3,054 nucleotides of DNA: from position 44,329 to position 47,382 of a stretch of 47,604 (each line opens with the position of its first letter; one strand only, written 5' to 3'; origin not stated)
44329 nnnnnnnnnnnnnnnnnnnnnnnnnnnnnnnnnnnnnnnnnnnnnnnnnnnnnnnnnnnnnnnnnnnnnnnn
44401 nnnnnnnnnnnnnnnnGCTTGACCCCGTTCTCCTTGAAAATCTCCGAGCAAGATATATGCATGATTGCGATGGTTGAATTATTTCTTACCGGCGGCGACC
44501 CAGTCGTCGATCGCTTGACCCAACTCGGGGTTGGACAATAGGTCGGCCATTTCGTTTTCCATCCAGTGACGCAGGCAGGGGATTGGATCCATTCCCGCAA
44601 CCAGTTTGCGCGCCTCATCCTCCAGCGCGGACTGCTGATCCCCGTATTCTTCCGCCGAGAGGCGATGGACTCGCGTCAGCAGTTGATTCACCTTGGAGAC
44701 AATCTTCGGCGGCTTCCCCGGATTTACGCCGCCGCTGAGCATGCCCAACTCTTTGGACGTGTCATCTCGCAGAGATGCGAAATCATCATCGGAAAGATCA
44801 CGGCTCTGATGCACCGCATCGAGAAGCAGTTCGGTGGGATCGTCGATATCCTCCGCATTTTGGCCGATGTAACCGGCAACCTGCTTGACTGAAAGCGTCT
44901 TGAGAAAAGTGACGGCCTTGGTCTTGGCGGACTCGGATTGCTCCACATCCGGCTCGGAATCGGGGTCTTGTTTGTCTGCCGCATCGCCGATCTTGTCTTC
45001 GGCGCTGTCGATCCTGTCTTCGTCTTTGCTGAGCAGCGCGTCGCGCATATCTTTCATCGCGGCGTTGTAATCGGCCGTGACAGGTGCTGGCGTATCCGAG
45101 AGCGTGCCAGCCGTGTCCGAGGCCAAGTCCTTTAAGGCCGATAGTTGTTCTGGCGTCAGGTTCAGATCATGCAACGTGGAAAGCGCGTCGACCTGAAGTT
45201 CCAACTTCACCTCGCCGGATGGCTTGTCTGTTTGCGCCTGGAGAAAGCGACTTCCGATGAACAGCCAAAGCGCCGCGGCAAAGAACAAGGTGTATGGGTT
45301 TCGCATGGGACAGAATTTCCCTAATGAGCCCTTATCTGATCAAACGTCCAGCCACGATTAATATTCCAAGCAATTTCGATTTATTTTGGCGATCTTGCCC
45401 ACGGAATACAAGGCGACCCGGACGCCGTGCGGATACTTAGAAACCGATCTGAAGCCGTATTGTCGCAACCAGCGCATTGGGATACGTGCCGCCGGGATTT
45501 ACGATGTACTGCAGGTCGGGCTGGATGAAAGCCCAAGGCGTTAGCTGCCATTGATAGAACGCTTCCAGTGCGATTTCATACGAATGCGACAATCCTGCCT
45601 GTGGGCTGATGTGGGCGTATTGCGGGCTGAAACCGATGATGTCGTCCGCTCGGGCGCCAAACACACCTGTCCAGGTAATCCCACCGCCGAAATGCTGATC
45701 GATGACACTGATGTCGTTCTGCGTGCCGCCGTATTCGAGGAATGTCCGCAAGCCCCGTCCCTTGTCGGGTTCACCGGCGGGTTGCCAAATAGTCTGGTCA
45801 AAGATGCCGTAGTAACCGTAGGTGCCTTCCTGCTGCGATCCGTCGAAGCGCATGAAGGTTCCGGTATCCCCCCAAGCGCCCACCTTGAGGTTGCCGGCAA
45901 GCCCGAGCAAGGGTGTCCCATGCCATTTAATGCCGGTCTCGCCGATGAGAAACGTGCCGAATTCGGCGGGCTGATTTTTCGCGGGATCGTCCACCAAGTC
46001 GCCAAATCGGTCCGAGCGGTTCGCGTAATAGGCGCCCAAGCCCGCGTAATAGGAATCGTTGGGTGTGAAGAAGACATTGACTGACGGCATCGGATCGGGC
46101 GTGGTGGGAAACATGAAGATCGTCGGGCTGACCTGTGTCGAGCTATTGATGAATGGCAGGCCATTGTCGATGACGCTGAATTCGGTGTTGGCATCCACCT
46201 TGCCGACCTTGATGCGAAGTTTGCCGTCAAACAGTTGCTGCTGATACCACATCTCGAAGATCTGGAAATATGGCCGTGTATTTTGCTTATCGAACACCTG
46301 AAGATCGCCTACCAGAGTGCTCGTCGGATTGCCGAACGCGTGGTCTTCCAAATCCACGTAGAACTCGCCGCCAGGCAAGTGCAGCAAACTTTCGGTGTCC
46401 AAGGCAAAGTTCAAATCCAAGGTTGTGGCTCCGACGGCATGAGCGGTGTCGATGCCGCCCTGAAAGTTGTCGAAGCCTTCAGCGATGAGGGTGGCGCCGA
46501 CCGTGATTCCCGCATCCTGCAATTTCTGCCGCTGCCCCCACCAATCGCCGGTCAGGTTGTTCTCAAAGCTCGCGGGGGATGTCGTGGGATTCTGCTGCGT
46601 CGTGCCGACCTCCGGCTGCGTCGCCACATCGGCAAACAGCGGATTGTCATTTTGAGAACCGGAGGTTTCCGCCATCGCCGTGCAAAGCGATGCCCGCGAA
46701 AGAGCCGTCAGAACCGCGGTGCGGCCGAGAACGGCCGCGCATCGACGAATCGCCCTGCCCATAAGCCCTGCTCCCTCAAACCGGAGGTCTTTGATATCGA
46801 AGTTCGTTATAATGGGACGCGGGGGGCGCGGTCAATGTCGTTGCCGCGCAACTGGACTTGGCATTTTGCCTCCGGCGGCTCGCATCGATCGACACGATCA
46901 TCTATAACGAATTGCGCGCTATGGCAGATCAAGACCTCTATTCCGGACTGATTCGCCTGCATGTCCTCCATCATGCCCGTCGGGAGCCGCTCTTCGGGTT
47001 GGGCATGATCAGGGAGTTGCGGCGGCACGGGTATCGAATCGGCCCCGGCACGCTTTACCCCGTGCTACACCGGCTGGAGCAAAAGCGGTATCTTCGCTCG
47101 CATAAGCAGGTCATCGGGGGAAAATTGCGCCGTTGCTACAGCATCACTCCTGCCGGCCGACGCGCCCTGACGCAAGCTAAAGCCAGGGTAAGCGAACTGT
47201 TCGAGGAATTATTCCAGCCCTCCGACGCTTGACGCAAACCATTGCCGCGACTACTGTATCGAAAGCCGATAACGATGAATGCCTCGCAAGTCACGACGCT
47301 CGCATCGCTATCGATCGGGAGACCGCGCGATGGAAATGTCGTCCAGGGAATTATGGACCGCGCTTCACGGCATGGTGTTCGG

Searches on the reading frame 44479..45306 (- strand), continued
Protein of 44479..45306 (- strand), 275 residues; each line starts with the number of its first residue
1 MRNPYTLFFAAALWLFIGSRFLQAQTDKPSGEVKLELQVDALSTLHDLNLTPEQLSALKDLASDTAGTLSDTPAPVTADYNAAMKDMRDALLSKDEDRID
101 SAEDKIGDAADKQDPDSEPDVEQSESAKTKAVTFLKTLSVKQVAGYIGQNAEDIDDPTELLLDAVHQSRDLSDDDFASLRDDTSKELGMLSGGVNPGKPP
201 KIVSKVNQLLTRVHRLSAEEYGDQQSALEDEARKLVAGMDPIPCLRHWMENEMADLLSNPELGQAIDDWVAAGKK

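Call 58: find_encoding_contigs(protein=P0053, flank=5000, max_places=2)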
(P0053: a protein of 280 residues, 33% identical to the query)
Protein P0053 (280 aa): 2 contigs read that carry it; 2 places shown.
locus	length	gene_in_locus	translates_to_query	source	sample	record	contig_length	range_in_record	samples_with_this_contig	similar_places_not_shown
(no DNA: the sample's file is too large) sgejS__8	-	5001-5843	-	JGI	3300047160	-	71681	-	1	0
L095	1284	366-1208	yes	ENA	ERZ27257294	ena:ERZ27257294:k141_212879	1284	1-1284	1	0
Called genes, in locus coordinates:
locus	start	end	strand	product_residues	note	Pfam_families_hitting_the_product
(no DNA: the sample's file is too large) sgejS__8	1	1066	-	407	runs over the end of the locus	PF00364:Biotin_lipoyl, PF25919:BSH_CusB (weak), PF02817:E3_binding, PF00198:2-oxoacid_dh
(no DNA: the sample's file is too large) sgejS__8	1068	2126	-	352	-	PF02779:Transket_pyr, PF02780:Transketolase_C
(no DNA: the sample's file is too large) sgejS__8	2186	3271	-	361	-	PF00676:E1_dh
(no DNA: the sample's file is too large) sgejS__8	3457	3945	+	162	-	PF19571:ACT_8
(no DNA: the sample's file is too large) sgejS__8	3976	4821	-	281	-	PF00069:Pkinase, PF07714:PK_Tyr_Ser-Thr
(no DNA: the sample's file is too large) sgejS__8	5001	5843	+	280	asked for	-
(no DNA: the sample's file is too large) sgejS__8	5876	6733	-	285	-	PF26550:Tricorn_2nd, PF26549:Tricorn_N, PF07676:PD40, PF23381:Beta-prop_IFT122_1st, PF26549:Tricorn_N, PF07676:PD40, PF26550:Tricorn_2nd, PF26549:Tricorn_N, +11 more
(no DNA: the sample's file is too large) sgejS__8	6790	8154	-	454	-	PF07394:DUF1501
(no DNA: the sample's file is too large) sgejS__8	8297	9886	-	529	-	PF10518:TAT_signal (weak), PF01408:GFO_IDH_MocA, PF22725:GFO_IDH_MocA_C3 (faint)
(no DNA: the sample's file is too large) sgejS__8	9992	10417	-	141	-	PF07978:NIPSNAP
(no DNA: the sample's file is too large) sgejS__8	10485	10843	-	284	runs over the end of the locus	PF00326:Peptidase_S9 (faint), PF00756:Esterase (weak), PF01738:DLH, PF02230:Abhydrolase_2 (faint), PF20434:BD-FAE (weak), PF12146:Hydrolase_4 (faint)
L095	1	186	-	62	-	?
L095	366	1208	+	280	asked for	-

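Call 59: find_encoding_contigs(protein=P0045, flank=5000, max_places=2)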
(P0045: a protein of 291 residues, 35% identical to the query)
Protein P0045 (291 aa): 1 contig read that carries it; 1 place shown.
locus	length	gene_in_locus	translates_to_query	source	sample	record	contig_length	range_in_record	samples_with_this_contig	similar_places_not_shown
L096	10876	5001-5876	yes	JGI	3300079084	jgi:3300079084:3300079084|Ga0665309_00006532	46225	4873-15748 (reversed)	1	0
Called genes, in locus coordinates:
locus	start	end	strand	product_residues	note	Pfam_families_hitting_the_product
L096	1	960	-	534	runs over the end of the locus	-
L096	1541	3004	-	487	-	PF04542:Sigma70_r2, PF07638:Sigma70_ECF (weak), PF04545:Sigma70_r4, PF08281:Sigma70_r4_2, PF22599:SecDF_P1_head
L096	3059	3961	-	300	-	PF00294:PfkB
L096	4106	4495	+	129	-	-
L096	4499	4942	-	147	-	PF00472:RF-1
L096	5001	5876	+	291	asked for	-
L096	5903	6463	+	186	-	-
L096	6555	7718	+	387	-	PF13439:Glyco_transf_4, PF13579:Glyco_trans_4_4, PF13477:Glyco_trans_4_2, PF00534:Glycos_transf_1, PF13692:Glyco_trans_1_4, PF13524:Glyco_trans_1_2 (faint)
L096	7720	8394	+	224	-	PF02585:PIG-L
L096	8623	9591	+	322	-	PF01497:Peripla_BP_2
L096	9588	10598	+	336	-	PF01032:FecCD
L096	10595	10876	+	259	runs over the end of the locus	PF00005:ABC_tran, PF02463:SMC_N (faint), PF13304:AAA_21 (faint)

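Call 61: search_solved_structures(query=A1, max_evalue=10)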
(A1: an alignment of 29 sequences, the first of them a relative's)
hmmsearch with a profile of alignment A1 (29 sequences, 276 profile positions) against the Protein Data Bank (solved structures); distinct sequences matched with E-value up to 10: 9.
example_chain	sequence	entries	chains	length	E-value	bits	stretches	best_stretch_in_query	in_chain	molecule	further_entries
5tgw_A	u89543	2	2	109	0.3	13.7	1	76-129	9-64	PS1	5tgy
2wpq_A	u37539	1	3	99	0.81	12.3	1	52-113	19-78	TRIMERIC AUTOTRANSPORTER ADHESIN FRAGMENT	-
7tal_A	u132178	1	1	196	0.89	12.1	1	61-112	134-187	D4_deltaDARP LOV2-DARPin fusion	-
2z7x_B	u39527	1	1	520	2.4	10.7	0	42-79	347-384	Toll-like receptor 1,Variable lymphocyte receptor B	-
6nih_A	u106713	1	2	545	2.7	10.5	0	42-79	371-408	Toll-like receptor 1,Variable lymphocyte receptor B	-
6o07_A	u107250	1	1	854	2.8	10.5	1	77-155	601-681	Naa15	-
4xnh_A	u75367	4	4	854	2.9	10.5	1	77-155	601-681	N-terminal acetyltransferase A complex subunit NAT1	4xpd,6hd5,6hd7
4hnw_A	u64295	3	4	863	2.9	10.4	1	77-155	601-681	N-terminal acetyltransferase A complex subunit NAT1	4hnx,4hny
4y49_A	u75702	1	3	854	3.1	10.3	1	77-155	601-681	N-terminal acetyltransferase A complex subunit NAT1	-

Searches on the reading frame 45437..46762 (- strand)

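Call 5: search_protein_families(library=pfam, proteins=[window:45437-46762:-], max_evalue=0.1)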
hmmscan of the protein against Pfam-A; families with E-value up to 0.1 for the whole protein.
window:45437-46762:- (441 aa): 1 family
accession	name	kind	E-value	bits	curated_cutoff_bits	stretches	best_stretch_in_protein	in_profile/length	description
PF04966.18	OprB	-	1.2e-43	150.4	22.9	1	114-441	9-372/372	Carbohydrate-selective porin, OprB family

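Call 6: search_protein_families(library=ncbifam, proteins=[window:45437-46762:-], max_evalue=0.1)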
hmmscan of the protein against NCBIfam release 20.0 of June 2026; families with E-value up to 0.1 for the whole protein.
window:45437-46762:- (441 aa): 1 family
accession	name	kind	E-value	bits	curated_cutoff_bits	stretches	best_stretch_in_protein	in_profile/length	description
NF051888.1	porinAaxAChlmd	equivalog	0.031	13.3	600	1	338-424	332-421/440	porin AaxA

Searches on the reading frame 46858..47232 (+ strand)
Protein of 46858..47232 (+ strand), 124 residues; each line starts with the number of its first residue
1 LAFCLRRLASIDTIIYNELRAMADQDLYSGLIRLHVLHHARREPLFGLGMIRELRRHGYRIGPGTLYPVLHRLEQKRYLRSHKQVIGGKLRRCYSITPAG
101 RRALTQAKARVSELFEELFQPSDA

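Call 5: search_protein_families(library=pfam, proteins=[window:46858-47232:+], max_evalue=0.1)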
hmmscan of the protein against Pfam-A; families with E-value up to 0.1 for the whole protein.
window:46858-47232:+ (124 aa): 2 families
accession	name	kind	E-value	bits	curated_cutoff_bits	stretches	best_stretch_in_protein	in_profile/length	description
PF03551.20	PadR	-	1.2e-18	67.2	27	1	36-105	1-74/75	Transcriptional regulator PadR-like family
PF13601.12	HTH_34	-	3e-06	27.7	27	1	62-113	27-78/80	Winged helix DNA-binding domain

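Call 6: search_protein_families(library=ncbifam, proteins=[window:46858-47232:+], max_evalue=0.1)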
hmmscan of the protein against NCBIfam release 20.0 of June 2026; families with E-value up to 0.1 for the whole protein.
window:46858-47232:+ (124 aa): 7 families
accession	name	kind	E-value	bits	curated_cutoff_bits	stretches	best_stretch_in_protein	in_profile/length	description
NF053635.1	TransRegRv3488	equivalog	2.2e-30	104.8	140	1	26-120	3-97/98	Rv3488 family transcriptional regulator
TIGR03433.1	padR_acidobact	paralog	8.9e-11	41.8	101.8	1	30-114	3-91/101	PadR family transcriptional regulator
NF006931.0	PRK09416.1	equivalog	4.7e-06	26.8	112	1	59-111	73-122/135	PadR family transcriptional regulator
TIGR02719.1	repress_PhaQ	equivalog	0.0048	17.2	139.35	1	41-108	34-103/138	poly-beta-hydroxybutyrate-responsive repressor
NF053777.1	Saro0803TransReg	equivalog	0.009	15.7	200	1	65-113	67-114/140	Saro_0803 family transcriptional regulator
NF052638.1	TransRegOhrRVib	equivalog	0.0098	15.6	200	1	61-109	63-110/141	transcriptional regulator OhrR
NF041230.1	BagL_FevM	exception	0.035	14.1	230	1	64-116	69-120/145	MarR family transcriptional regulator BagL/FevM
